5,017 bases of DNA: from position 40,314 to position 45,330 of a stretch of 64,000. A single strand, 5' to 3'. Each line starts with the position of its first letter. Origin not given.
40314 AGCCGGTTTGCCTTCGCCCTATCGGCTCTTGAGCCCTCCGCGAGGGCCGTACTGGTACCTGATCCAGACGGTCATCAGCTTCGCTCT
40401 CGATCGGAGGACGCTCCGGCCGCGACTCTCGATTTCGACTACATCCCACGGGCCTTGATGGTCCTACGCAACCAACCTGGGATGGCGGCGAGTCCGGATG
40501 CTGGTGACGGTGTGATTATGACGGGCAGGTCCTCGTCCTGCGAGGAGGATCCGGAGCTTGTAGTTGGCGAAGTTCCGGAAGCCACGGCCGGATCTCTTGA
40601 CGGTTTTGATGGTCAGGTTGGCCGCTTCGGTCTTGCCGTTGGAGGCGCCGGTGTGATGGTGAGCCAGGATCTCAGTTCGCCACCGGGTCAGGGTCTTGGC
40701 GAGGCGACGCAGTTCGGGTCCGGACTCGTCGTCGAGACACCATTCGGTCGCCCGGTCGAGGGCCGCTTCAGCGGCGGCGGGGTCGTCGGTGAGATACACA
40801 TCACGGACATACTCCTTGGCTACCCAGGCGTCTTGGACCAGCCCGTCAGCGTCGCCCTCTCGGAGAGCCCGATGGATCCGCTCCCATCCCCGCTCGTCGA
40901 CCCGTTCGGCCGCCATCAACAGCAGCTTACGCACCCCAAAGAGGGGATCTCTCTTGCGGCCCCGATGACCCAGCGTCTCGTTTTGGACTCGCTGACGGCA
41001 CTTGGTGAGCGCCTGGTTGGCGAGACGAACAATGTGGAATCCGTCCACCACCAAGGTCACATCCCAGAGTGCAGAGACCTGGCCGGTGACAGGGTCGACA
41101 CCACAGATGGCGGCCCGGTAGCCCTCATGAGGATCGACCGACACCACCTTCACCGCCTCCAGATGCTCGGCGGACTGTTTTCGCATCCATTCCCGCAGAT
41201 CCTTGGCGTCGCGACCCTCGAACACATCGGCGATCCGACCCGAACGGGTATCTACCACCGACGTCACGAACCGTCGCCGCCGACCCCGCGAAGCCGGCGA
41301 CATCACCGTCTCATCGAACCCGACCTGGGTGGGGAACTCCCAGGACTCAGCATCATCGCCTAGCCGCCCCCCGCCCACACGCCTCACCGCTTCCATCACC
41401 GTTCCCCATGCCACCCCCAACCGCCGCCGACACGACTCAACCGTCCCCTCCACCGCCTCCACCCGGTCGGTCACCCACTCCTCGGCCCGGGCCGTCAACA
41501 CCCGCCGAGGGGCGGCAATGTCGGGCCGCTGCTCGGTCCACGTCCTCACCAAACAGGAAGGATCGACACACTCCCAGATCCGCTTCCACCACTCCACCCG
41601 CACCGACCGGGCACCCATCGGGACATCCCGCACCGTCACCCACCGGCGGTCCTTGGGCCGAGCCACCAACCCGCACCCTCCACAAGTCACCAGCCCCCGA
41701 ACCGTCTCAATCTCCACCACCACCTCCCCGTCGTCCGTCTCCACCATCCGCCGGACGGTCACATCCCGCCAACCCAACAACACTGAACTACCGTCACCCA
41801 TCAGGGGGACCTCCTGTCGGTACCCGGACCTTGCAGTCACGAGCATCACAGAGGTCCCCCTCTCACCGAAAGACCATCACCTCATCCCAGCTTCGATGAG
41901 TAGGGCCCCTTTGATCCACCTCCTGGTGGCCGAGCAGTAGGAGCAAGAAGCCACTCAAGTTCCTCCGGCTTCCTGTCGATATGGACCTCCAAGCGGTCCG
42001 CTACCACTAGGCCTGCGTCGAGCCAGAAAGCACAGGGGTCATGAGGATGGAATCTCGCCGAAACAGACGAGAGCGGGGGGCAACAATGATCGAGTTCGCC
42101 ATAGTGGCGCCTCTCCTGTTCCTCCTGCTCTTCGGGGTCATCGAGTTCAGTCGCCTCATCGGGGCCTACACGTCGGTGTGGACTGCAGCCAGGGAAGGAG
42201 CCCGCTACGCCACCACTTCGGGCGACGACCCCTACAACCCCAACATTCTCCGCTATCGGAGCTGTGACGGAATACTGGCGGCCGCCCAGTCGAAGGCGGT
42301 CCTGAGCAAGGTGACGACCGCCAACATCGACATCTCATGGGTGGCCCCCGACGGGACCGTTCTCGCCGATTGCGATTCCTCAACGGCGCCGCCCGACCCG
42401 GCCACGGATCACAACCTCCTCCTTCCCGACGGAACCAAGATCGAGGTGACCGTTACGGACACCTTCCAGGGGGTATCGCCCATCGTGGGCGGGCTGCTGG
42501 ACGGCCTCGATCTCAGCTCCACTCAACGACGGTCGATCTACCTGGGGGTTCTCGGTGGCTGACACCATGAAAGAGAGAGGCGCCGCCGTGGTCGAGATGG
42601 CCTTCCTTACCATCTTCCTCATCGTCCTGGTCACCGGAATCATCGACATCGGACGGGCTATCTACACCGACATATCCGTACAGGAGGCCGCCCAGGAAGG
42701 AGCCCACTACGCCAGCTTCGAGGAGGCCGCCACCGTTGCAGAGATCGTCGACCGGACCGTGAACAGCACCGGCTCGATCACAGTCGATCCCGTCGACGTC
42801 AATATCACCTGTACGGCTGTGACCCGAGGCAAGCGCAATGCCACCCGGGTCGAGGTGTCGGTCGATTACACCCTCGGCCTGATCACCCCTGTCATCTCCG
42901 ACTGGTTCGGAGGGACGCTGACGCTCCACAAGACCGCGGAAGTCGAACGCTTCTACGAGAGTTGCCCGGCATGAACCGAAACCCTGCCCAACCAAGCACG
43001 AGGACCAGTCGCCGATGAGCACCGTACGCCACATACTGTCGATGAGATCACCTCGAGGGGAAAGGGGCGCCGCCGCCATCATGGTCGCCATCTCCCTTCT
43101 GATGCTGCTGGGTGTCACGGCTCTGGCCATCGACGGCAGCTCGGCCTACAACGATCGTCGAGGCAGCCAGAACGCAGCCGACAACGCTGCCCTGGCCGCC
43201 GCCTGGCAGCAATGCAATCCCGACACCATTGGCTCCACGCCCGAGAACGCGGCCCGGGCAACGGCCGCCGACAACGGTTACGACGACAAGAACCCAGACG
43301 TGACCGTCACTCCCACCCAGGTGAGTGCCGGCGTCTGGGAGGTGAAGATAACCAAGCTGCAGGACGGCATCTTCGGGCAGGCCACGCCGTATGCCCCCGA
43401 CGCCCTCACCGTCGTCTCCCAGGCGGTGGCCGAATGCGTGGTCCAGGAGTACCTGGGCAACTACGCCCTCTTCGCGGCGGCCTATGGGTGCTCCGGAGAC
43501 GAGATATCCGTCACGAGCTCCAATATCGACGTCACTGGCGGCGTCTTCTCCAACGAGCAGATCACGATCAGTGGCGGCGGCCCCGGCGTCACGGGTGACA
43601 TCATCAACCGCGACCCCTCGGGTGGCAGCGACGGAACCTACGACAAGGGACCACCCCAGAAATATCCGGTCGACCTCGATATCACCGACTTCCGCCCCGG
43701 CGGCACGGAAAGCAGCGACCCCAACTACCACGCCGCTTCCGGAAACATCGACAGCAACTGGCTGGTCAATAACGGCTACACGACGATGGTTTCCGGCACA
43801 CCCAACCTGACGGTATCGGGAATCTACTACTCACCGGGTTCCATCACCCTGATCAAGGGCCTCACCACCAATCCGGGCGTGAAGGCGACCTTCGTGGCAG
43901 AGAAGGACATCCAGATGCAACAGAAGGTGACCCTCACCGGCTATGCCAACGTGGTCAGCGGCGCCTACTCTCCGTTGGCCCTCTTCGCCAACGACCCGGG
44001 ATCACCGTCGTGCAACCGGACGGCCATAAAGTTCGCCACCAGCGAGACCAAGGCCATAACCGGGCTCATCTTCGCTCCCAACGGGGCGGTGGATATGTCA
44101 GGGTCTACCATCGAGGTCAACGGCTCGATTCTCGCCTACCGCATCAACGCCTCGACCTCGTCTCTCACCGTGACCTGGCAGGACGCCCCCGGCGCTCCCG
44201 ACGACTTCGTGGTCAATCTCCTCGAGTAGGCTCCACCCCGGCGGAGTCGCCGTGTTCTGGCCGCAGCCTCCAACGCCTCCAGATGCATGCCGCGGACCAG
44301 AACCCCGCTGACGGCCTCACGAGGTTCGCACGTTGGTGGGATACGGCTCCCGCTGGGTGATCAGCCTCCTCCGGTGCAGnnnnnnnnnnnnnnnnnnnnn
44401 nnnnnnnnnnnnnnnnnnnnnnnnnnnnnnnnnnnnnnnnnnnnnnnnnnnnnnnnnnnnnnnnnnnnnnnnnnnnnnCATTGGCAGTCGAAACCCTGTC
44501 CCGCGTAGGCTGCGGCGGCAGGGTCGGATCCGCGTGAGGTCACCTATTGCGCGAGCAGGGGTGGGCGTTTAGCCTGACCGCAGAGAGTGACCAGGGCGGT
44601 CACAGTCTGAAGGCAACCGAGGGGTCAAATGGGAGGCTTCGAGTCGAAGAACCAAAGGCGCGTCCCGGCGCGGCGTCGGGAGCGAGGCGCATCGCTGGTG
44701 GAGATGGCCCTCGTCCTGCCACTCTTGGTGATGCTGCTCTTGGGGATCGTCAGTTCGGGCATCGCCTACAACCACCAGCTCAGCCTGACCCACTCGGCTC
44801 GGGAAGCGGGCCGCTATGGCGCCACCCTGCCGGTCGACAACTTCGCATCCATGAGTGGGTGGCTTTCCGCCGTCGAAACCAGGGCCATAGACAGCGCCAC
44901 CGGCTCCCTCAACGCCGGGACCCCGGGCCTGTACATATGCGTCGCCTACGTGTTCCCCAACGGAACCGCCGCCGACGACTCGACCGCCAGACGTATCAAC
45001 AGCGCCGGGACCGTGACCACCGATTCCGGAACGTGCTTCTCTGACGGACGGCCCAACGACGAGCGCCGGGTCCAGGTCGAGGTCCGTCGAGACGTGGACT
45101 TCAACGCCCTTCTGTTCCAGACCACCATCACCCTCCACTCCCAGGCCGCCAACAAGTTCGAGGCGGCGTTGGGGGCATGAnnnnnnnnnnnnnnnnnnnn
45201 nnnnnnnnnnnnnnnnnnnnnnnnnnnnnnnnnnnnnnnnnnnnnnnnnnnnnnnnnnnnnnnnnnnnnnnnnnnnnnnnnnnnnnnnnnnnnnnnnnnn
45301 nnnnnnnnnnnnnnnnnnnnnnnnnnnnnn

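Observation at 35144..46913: Eleven-gene, machinery-less array of TadE/TadG-like pseudopilins in repeated modules: candidate variable minor-pilin/adhesin repertoire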

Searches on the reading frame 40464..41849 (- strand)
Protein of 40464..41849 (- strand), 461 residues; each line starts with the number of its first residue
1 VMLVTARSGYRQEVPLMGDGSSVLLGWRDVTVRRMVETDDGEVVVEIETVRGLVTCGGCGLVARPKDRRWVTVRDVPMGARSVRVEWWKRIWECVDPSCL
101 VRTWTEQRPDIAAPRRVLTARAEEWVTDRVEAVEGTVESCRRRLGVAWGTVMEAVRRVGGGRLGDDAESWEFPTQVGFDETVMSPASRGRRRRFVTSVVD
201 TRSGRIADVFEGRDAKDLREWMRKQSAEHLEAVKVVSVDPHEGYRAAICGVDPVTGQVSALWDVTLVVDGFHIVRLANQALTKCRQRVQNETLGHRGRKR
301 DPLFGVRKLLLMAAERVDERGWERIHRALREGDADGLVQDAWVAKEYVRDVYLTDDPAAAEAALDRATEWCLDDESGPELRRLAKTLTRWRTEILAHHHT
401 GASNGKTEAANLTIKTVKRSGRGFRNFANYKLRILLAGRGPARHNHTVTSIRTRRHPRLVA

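Call 4: search_protein_families(library=pfam, proteins=[window:40464-41849:-], max_evalue=0.01)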
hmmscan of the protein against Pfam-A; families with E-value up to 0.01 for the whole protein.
window:40464-41849:- (461 aa): 3 families
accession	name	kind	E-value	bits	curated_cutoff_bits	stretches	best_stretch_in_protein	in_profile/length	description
PF01610.23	DDE_Tnp_ISL3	-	3.9e-49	168.1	23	1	189-434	9-240/240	Transposase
PF14690.11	Zn_ribbon_ISL3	-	3.8e-06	27.6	25.5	1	54-94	3-44/47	zinc-finger of transposase IS204/IS1001/IS1096/IS1165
PF13542.12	HTH_Tnp_ISL3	-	0.00015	21.6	27.4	1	110-158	4-50/51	Helix-turn-helix domain of transposase family ISL3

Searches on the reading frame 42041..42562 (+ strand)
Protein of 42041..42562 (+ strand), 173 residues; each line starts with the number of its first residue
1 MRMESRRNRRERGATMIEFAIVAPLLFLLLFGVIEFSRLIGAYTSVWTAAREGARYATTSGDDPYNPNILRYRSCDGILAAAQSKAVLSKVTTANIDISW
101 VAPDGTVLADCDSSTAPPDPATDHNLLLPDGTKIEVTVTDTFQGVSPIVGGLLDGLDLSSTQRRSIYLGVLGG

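Call 3: search_protein_families(library=pfam, proteins=[window:42041-42562:+], max_evalue=0.01)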
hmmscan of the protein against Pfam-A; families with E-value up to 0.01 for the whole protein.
window:42041-42562:+ (173 aa): 2 families
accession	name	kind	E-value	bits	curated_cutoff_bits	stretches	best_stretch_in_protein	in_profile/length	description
PF07811.17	TadE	-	1.4e-15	57.6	22.9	1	13-55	1-43/43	TadE-like protein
PF04964.19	Flp_Fap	-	0.0097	16.1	32.2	0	11-33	5-27/46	Flp/Fap pilin component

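Call 43: search_protein_families(library=ncbifam, proteins=[window:42041-42562:+], max_evalue=0.01)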
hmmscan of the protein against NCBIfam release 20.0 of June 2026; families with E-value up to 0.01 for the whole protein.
window:42041-42562:+ (173 aa): 0 families

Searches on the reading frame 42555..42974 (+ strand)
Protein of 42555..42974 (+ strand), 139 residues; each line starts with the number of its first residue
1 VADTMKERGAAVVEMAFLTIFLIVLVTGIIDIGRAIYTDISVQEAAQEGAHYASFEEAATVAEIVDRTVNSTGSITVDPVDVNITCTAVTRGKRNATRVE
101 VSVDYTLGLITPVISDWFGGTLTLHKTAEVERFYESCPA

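Call 3: search_protein_families(library=pfam, proteins=[window:42555-42974:+], max_evalue=0.01)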
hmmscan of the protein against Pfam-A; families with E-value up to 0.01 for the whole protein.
window:42555-42974:+ (139 aa): 3 families
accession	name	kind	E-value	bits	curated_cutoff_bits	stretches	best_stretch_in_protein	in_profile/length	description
PF07811.17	TadE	-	6.3e-12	45.9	22.9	1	9-50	1-42/43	TadE-like protein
PF13400.11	Tad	-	0.00096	19.9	22.3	1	9-53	1-44/47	Putative Flp pilus-assembly TadE/G-like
PF08016.18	PKD_channel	-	0.0047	16.8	22.4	1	17-67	48-98/225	Polycystin cation channel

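Call 43: search_protein_families(library=ncbifam, proteins=[window:42555-42974:+], max_evalue=0.01)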
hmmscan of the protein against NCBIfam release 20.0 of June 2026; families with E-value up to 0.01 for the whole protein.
window:42555-42974:+ (139 aa): 1 family
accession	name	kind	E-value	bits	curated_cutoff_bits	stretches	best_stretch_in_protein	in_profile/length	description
NF041390.1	TadE_Rv3655c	subfamily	0.00013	22.4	40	1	13-101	1-91/101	TadE family type IV pilus minor pilin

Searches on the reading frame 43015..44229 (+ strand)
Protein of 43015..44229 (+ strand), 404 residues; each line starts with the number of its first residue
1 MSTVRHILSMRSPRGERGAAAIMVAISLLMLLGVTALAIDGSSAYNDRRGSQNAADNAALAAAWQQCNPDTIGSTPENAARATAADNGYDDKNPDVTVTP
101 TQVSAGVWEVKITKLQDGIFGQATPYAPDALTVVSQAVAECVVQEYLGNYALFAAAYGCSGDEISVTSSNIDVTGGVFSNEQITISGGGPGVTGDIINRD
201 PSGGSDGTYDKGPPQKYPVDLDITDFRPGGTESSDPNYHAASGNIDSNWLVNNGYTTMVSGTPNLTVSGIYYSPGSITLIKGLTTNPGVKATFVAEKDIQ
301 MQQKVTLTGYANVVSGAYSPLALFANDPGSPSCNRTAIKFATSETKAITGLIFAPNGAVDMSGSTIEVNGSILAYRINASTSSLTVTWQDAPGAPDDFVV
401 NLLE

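Call 3: search_protein_families(library=pfam, proteins=[window:43015-44229:+], max_evalue=0.01)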
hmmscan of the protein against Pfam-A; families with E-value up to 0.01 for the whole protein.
window:43015-44229:+ (404 aa): 2 families
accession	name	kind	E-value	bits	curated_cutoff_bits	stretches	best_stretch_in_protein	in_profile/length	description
PF13400.11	Tad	-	1.2e-10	42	22.3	1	18-64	1-46/47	Putative Flp pilus-assembly TadE/G-like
PF23981.1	DUF7305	-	0.00024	21.5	27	1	268-387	48-177/185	Domain of unknown function (DUF7305)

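Call 43: search_protein_families(library=ncbifam, proteins=[window:43015-44229:+], max_evalue=0.01)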
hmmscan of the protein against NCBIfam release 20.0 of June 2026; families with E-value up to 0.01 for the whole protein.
window:43015-44229:+ (404 aa): 1 family
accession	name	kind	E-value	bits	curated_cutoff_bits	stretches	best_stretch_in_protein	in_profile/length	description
TIGR03816.1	tadE_like_DECH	hypoth_equivalog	8.4e-06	25.9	50.95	1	16-88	1-70/109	Rv3654c family TadE-like protein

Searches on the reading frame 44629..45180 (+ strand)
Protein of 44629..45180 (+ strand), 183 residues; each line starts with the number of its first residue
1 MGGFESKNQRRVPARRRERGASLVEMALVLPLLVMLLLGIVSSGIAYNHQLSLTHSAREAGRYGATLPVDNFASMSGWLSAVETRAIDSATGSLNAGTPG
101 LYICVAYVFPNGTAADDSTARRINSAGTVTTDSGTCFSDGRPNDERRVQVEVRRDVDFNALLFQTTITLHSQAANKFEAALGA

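Call 4: search_protein_families(library=pfam, proteins=[window:44629-45180:+], max_evalue=0.01)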
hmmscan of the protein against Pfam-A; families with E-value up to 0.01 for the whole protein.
window:44629-45180:+ (183 aa): 1 family
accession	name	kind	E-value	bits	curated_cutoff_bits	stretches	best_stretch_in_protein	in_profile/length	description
PF07811.17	TadE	-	3.1e-13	50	22.9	1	20-62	1-43/43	TadE-like protein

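Call 43: search_protein_families(library=ncbifam, proteins=[window:44629-45180:+], max_evalue=0.01)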
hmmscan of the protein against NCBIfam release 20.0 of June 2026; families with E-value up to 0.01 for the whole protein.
window:44629-45180:+ (183 aa): 1 family
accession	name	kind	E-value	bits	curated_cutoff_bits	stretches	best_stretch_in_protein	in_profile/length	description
NF041390.1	TadE_Rv3655c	subfamily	5.4e-05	23.7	40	1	24-65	1-42/101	TadE family type IV pilus minor pilin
